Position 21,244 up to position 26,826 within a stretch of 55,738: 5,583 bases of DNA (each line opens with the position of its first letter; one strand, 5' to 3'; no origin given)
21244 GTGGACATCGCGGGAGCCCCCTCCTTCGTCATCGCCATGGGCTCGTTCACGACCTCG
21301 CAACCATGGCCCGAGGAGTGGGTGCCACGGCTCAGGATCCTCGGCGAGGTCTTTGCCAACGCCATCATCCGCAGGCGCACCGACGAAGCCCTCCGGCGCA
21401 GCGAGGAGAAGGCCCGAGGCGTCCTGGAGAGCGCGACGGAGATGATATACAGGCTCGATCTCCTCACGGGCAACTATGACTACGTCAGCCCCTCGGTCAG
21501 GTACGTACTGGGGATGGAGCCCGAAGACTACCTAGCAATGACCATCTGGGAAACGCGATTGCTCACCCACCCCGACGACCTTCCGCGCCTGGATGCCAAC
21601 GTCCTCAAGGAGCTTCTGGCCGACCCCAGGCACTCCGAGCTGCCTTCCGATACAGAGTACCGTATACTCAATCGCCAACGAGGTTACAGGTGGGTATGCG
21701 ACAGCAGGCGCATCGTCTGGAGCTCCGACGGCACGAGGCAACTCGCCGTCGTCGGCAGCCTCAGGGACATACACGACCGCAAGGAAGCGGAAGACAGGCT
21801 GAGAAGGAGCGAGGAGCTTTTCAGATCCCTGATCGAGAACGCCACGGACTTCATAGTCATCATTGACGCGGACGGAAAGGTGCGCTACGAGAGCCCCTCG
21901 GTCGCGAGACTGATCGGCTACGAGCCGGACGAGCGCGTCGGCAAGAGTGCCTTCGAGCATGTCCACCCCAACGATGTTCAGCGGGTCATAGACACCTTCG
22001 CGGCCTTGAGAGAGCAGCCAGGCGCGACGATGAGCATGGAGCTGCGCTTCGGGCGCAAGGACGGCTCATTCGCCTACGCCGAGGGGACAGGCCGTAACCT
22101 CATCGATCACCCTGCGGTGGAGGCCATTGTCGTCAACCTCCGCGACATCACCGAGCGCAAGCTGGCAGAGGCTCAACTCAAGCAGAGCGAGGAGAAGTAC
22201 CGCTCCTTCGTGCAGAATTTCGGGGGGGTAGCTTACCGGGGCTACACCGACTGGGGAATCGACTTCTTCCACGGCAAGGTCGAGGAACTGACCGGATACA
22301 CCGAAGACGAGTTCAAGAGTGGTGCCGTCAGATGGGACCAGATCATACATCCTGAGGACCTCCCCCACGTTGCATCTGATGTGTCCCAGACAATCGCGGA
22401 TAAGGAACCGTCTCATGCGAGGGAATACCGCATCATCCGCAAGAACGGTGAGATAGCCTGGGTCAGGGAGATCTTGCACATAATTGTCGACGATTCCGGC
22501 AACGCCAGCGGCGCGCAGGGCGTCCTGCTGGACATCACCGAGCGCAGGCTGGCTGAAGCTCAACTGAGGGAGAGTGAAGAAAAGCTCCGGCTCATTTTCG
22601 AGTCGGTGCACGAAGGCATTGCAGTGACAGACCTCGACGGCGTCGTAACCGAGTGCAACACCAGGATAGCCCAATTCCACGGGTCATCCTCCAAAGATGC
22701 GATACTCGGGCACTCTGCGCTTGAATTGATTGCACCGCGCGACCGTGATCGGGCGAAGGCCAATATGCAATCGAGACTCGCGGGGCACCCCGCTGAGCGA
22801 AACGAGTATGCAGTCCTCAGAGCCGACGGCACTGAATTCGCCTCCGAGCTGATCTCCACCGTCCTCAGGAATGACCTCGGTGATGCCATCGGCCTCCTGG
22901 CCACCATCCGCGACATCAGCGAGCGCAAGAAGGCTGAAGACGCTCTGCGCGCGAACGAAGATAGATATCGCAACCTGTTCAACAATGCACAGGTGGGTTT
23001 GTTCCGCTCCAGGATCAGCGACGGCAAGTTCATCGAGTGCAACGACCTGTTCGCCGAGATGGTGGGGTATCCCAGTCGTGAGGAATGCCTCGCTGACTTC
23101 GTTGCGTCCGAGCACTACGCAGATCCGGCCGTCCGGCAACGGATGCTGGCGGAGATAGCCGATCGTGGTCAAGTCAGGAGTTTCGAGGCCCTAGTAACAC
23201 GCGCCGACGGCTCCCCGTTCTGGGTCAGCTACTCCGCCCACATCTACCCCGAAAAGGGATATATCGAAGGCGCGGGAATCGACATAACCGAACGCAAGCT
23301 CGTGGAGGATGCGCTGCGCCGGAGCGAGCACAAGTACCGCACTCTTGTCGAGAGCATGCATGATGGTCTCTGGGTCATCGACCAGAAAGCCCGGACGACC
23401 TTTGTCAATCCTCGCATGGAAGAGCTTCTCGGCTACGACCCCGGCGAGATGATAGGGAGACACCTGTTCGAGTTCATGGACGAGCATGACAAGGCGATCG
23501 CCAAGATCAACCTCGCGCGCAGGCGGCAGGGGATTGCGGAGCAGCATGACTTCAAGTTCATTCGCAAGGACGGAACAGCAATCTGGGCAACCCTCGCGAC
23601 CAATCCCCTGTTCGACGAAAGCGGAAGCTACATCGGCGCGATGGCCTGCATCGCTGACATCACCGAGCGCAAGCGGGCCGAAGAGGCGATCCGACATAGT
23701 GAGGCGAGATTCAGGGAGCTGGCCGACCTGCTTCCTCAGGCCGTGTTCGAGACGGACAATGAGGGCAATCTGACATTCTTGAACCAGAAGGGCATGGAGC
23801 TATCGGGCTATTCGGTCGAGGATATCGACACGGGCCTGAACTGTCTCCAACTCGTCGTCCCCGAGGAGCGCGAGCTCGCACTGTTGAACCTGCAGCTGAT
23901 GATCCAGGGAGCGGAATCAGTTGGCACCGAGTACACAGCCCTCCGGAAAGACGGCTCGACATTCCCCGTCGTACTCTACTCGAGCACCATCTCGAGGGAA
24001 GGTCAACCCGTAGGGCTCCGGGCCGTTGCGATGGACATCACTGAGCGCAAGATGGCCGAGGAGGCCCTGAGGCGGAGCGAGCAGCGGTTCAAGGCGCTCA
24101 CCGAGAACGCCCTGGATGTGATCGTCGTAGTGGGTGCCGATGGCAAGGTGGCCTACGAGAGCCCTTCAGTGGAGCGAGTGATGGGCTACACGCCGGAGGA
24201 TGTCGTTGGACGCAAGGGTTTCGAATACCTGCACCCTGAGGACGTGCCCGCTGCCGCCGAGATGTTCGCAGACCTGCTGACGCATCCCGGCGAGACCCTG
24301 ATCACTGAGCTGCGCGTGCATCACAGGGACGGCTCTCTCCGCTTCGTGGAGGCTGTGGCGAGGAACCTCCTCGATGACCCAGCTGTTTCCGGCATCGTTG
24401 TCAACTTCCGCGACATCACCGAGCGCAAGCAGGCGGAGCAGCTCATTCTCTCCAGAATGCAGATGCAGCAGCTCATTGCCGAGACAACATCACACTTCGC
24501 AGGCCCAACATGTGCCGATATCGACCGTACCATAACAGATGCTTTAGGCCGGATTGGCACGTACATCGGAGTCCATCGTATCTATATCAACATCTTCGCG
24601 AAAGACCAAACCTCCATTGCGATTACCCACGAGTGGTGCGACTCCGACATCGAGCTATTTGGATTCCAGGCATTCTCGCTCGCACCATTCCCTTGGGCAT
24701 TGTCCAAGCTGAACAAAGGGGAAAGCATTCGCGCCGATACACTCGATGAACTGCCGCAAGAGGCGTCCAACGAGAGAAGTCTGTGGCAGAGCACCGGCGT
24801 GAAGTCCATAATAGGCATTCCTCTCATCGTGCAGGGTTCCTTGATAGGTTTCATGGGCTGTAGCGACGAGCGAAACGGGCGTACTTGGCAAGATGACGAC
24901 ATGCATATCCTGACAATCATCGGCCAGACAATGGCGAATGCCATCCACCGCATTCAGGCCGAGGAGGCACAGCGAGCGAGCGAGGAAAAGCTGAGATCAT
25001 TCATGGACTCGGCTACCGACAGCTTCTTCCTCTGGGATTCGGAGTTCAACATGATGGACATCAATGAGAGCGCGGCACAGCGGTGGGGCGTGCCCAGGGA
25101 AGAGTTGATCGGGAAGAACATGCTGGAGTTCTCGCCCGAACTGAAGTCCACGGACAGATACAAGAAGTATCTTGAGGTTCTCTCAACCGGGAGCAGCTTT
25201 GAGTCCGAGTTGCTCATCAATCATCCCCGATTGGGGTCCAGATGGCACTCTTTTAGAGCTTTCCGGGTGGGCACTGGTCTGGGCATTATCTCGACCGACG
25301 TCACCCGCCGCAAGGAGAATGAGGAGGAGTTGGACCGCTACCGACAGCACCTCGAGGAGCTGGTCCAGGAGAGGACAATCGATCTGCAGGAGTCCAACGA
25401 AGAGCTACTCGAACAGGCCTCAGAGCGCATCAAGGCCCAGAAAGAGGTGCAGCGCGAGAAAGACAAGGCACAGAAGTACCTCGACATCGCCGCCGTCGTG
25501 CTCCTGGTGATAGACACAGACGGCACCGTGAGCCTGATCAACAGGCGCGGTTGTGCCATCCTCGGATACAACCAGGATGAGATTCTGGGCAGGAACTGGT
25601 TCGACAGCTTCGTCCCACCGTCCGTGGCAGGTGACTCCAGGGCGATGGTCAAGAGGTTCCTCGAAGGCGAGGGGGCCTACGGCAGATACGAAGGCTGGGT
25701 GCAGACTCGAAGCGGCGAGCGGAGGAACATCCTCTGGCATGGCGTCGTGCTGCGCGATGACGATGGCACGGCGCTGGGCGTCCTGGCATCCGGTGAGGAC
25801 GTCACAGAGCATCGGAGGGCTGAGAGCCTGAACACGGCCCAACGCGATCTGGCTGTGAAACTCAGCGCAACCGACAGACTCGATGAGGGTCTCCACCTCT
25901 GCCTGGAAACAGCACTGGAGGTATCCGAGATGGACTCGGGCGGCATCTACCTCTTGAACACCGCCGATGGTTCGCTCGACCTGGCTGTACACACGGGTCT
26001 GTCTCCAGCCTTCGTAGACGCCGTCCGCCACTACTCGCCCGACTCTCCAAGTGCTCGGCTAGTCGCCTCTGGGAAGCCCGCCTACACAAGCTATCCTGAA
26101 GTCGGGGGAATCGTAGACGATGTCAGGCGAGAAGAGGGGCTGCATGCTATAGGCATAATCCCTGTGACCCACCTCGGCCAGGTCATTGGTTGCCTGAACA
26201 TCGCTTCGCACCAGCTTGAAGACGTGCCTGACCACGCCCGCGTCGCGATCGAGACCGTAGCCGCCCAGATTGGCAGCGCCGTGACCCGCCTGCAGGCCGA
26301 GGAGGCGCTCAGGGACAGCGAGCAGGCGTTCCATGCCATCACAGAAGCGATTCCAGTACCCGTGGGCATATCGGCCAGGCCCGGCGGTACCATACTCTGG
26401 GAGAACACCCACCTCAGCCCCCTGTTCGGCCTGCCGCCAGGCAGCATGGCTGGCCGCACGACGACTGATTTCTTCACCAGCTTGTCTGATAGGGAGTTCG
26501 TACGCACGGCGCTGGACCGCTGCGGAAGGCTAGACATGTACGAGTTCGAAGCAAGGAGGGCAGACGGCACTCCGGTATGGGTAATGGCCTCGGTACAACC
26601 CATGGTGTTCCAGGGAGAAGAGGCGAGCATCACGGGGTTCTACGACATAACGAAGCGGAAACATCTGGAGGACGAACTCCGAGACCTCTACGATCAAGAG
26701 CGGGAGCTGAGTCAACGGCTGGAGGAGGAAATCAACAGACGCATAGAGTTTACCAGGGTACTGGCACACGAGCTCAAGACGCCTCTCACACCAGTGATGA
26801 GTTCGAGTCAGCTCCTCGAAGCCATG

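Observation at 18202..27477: ~3090-aa soluble kinase with 18 PAS and 3 GAF domains on one transmitter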

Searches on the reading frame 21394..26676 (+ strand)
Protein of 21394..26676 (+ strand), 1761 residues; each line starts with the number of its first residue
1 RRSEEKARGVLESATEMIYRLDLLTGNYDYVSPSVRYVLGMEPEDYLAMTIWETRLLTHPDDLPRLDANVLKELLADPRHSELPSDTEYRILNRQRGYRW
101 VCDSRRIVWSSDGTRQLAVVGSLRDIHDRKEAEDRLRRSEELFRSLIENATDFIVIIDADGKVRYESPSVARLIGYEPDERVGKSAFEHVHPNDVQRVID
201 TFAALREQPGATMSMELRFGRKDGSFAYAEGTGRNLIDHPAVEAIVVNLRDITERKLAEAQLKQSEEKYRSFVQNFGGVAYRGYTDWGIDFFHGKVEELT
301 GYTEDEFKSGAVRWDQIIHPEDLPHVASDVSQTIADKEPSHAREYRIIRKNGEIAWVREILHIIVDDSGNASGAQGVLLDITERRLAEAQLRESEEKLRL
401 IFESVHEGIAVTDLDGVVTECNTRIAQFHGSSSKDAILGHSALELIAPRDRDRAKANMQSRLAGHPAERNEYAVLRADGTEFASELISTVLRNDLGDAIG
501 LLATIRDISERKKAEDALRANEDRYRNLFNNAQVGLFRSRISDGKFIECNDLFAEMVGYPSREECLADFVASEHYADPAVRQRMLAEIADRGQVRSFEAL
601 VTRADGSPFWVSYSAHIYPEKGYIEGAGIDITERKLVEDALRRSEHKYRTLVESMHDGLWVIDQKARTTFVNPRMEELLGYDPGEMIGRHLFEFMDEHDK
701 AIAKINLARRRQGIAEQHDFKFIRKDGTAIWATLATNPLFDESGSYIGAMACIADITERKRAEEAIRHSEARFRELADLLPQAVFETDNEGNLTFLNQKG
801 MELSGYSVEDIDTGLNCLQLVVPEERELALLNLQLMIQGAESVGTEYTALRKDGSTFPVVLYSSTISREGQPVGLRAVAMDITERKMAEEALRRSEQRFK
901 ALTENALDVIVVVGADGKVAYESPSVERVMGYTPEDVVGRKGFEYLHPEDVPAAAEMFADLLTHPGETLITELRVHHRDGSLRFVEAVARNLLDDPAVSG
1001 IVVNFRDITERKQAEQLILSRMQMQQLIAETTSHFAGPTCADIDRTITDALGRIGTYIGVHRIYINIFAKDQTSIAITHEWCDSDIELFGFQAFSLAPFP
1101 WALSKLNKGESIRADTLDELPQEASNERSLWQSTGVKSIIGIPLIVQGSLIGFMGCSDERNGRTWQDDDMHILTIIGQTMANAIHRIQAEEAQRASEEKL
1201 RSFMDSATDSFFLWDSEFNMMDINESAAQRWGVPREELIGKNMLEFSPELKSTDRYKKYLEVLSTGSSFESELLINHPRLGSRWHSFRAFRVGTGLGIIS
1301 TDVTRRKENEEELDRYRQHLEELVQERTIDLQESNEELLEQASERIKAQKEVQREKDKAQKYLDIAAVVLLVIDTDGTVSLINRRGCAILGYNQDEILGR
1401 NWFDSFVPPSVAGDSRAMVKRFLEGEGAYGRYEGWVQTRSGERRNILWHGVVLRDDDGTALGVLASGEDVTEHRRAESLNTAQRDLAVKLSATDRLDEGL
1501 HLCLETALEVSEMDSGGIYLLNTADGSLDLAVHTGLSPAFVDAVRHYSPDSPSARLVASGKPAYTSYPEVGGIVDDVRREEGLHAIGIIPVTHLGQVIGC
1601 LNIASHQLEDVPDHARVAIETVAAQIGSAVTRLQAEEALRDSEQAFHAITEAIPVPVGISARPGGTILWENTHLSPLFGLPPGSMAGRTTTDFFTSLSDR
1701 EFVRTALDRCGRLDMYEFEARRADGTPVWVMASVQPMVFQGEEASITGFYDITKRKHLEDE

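Call 44: search_solved_structures(query=window:21394-26676:+, max_evalue=0.001)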
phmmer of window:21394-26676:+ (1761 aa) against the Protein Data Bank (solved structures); distinct sequences matched with E-value up to 0.001: 79 (the best 60 are shown).
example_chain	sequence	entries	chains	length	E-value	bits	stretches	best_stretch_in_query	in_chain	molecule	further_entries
7xi3_A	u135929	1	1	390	3.1e-10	41.3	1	150-224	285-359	Aryl hydrocarbon receptor nuclear translocator 2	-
8js5_A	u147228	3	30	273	3.2e-10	41.3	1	644-893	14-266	Sensor protein FixL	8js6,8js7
8osj_N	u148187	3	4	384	4.5e-10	40.8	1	895-971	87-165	Basic helix-loop-helix ARNT-like protein 1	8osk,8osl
4f3l_B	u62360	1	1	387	4.5e-10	40.8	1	895-971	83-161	BMAL1b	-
3mr0_A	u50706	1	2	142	6.5e-10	40.3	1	3-145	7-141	Sensory box histidine kinase/response regulator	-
8vhg_B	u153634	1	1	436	6.5e-10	40.3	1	895-971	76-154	Basic helix-loop-helix ARNT-like protein 1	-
5y7y_B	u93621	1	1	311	3.1e-09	38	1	150-229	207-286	Aryl hydrocarbon receptor nuclear translocator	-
9of0_B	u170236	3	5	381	1.2e-08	36.1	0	150-228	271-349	Aryl hydrocarbon receptor nuclear translocator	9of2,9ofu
7v7l_A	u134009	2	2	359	1.2e-08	36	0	150-226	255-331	Aryl hydrocarbon receptor nuclear translocator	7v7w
8xs6_A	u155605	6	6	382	1.2e-08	36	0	150-228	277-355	Aryl hydrocarbon receptor nuclear translocator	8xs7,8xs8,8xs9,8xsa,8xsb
3h9w_A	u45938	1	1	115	1.5e-08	35.8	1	288-382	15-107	Diguanylate cyclase with PAS/PAC sensor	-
7xi4_A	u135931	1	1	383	1.7e-08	35.6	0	150-226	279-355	Aryl hydrocarbon receptor nuclear translocator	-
4zp4_A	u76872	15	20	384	1.7e-08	35.6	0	150-226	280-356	Aryl hydrocarbon receptor nuclear translocator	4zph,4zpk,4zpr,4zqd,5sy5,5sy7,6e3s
6dgg_A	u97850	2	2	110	3.8e-08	34.4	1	1366-1471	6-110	RpfR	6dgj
7a6p_A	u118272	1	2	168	1.2e-07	32.8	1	649-777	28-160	Putative Sensory box protein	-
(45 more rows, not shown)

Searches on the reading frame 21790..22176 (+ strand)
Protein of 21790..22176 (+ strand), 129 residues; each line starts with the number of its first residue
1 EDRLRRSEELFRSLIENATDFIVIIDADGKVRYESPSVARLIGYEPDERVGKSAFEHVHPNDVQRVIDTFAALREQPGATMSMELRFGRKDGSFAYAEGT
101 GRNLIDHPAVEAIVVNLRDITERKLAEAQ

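Call 10: search_protein_families(library=pfam, proteins=[window:21790-22176:+], max_evalue=0.01)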
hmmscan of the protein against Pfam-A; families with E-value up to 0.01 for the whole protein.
window:21790-22176:+ (129 aa): 6 families
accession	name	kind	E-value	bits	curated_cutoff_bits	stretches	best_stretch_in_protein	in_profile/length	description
PF00989.32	PAS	-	8.3e-15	55.2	22.6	1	10-120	2-113/113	PAS fold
PF08447.18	PAS_3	-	2.7e-11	44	25.6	1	35-104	5-75/89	PAS fold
PF13426.13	PAS_9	-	1e-09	39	27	1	20-122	2-103/103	PAS domain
PF08448.16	PAS_4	-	1e-07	32.6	23.1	1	16-124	2-109/110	PAS fold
PF13188.13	PAS_8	-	2.1e-05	24.7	21.8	1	9-70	1-61/65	PAS domain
PF14598.12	PAS_11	-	0.0019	18.6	25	1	21-100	4-82/109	PAS domain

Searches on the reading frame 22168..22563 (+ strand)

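Call 10: search_protein_families(library=pfam, proteins=[window:22168-22563:+], max_evalue=0.01)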
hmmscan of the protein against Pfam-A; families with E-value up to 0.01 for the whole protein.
window:22168-22563:+ (132 aa): 3 families
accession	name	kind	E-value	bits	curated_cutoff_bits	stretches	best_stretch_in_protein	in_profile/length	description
PF08447.18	PAS_3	-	2.8e-22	79.2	25.6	1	34-119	4-88/89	PAS fold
PF13426.13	PAS_9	-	1e-08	35.8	27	1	37-125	19-103/103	PAS domain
PF00989.32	PAS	-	5.8e-05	23.5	22.6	1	38-123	30-113/113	PAS fold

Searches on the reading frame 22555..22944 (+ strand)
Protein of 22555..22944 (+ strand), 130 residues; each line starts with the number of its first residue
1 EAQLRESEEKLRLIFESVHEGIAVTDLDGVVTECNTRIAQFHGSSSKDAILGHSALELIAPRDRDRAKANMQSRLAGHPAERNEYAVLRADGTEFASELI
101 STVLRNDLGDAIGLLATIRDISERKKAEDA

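Call 11: search_protein_families(library=pfam, proteins=[window:22555-22944:+], max_evalue=0.01)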
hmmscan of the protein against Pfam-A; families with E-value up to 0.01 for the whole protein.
window:22555-22944:+ (130 aa): 6 families
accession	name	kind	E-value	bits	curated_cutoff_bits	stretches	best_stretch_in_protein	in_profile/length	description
PF08448.16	PAS_4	-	3.7e-14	53.3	23.1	1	15-125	1-109/110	PAS fold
PF13426.13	PAS_9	-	7.7e-12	45.8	27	1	20-123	2-103/103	PAS domain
PF00989.32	PAS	-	8.1e-12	45.6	22.6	1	10-121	2-113/113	PAS fold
PF13188.13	PAS_8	-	2.4e-08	34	21.8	1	9-66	1-57/65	PAS domain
PF08447.18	PAS_3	-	1.8e-05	25.3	25.6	1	32-117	2-88/89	PAS fold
PF12860.13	PAS_7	-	0.00041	20.9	27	1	15-128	1-114/115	PAS fold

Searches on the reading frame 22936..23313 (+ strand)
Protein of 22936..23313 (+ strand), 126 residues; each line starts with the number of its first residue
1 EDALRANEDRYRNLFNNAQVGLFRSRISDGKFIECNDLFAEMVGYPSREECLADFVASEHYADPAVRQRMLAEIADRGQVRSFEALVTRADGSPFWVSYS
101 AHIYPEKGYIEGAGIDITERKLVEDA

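Call 11: search_protein_families(library=pfam, proteins=[window:22936-23313:+], max_evalue=0.01)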
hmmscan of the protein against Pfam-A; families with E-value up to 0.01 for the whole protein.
window:22936-23313:+ (126 aa): 4 families
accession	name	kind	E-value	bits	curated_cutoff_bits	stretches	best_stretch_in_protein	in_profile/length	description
PF13426.13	PAS_9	-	4.6e-09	36.9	27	1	28-119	9-103/103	PAS domain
PF00989.32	PAS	-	1.4e-08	35.2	22.6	1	10-101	2-93/113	PAS fold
PF13188.13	PAS_8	-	2.8e-08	33.8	21.8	1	10-58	2-49/65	PAS domain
PF08447.18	PAS_3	-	5.1e-05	23.9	25.6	1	33-105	2-77/89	PAS fold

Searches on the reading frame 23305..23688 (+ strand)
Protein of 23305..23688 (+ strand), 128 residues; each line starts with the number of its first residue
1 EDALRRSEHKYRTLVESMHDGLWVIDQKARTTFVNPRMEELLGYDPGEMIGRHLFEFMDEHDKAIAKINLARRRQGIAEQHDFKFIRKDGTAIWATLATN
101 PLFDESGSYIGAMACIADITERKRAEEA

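Call 11: search_protein_families(library=pfam, proteins=[window:23305-23688:+], max_evalue=0.01)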
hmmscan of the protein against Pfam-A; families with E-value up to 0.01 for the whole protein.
window:23305-23688:+ (128 aa): 7 families
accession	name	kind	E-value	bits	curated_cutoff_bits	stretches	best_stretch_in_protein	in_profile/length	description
PF00989.32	PAS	-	6.2e-20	71.7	22.6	1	10-116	2-110/113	PAS fold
PF13426.13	PAS_9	-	8.5e-17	61.8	27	1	20-121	2-103/103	PAS domain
PF08448.16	PAS_4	-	1.3e-15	58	23.1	1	15-124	1-110/110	PAS fold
PF13188.13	PAS_8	-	9.3e-12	44.8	21.8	1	10-63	2-56/65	PAS domain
PF08447.18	PAS_3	-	4.8e-10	40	25.6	1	32-108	2-81/89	PAS fold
PF12860.13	PAS_7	-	4.2e-08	33.8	27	1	15-127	1-115/115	PAS fold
PF13596.12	PAS_10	-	4.9e-05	24.4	22.1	1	14-120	4-106/106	PAS domain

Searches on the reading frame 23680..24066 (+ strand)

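Call 11: search_protein_families(library=pfam, proteins=[window:23680-24066:+], max_evalue=0.01)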
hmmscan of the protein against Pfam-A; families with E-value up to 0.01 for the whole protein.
window:23680-24066:+ (129 aa): 5 families
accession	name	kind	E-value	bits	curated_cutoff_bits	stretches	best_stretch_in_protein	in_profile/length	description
PF13426.13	PAS_9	-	8.4e-11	42.5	27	1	19-122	1-103/103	PAS domain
PF08447.18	PAS_3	-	4.9e-09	36.8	25.6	1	33-116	3-88/89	PAS fold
PF00989.32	PAS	-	5.7e-08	33.2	22.6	1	10-120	2-113/113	PAS fold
PF13188.13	PAS_8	-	3.5e-07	30.3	21.8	1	9-61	1-55/65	PAS domain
PF08448.16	PAS_4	-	7.4e-07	29.8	23.1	1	16-124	2-109/110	PAS fold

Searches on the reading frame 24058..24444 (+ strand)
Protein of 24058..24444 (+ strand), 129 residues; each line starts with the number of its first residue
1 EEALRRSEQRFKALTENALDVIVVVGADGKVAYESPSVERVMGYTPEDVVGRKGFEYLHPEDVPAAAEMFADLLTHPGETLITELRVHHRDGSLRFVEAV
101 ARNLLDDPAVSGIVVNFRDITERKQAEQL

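Call 11: search_protein_families(library=pfam, proteins=[window:24058-24444:+], max_evalue=0.01)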
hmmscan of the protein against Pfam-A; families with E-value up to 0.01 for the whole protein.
window:24058-24444:+ (129 aa): 4 families
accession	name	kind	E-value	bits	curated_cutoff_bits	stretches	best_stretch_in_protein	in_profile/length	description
PF08447.18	PAS_3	-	7.2e-15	55.5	25.6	1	33-106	3-77/89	PAS fold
PF08448.16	PAS_4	-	7.7e-14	52.3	23.1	1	17-125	3-110/110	PAS fold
PF00989.32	PAS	-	3.4e-11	43.6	22.6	1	10-120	2-113/113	PAS fold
PF13426.13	PAS_9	-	5.4e-09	36.7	27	1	21-122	3-103/103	PAS domain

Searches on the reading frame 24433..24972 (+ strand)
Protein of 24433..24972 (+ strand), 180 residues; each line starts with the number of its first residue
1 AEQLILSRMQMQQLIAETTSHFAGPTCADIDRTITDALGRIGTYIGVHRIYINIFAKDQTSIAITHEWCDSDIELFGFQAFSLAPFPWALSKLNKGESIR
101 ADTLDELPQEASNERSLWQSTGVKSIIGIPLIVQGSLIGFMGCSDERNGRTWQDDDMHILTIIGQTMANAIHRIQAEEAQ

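Call 11: search_protein_families(library=pfam, proteins=[window:24433-24972:+], max_evalue=0.01)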
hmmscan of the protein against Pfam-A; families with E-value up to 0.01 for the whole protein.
window:24433-24972:+ (180 aa): 3 families
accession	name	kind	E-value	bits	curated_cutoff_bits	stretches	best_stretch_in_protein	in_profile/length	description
PF01590.32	GAF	-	6.1e-11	43.4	22.4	1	30-171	2-133/133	GAF domain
PF13185.12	GAF_2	-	6.9e-08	33.2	28.6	1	33-172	7-136/136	GAF domain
PF13492.12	GAF_3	-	0.0028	18.5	27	1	120-172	77-128/129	GAF domain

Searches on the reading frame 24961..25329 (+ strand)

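Call 11: search_protein_families(library=pfam, proteins=[window:24961-25329:+], max_evalue=0.01)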
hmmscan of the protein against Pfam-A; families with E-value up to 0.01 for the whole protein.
window:24961-25329:+ (123 aa): 4 families
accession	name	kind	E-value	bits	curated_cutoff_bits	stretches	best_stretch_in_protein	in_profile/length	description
PF08448.16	PAS_4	-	1.6e-10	41.7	23.1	1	16-119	2-110/110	PAS fold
PF00989.32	PAS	-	3.7e-09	37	22.6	1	10-82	2-74/113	PAS fold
PF13426.13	PAS_9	-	4e-06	27.5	27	1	20-115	2-102/103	PAS domain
PF13188.13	PAS_8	-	0.00038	20.7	21.8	1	9-61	1-54/65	PAS domain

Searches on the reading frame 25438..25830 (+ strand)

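Call 11: search_protein_families(library=pfam, proteins=[window:25438-25830:+], max_evalue=0.01)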
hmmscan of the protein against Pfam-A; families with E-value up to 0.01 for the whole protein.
window:25438-25830:+ (131 aa): 6 families
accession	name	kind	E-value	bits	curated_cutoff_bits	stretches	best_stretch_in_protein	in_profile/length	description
PF08448.16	PAS_4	-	3e-16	60.1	23.1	1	20-127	6-110/110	PAS fold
PF00989.32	PAS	-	2.5e-12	47.2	22.6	1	18-122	10-113/113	PAS fold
PF13426.13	PAS_9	-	1.4e-10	41.8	27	1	23-124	5-103/103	PAS domain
PF08447.18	PAS_3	-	1.4e-06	28.9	25.6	1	34-115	4-85/89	PAS fold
PF24820.1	Diguanyl_cycl_sensor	-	8.2e-05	23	28.1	1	22-57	9-44/109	Diguanylate cyclase-like sensor domain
PF13188.13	PAS_8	-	8.6e-05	22.8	21.8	1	16-67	8-59/65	PAS domain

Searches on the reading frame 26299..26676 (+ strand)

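Call 11: search_protein_families(library=pfam, proteins=[window:26299-26676:+], max_evalue=0.01)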
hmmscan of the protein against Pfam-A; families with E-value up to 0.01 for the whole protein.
window:26299-26676:+ (126 aa): 4 families
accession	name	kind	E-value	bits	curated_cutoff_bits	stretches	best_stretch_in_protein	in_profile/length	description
PF13426.13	PAS_9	-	2.2e-09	38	27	1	27-119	8-103/103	PAS domain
PF00989.32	PAS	-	2.6e-05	24.6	22.6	1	11-113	3-108/113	PAS fold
PF08448.16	PAS_4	-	0.00081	20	23.1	1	16-121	2-109/110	PAS fold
PF08447.18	PAS_3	-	0.0024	18.6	25.6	1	40-109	9-83/89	PAS fold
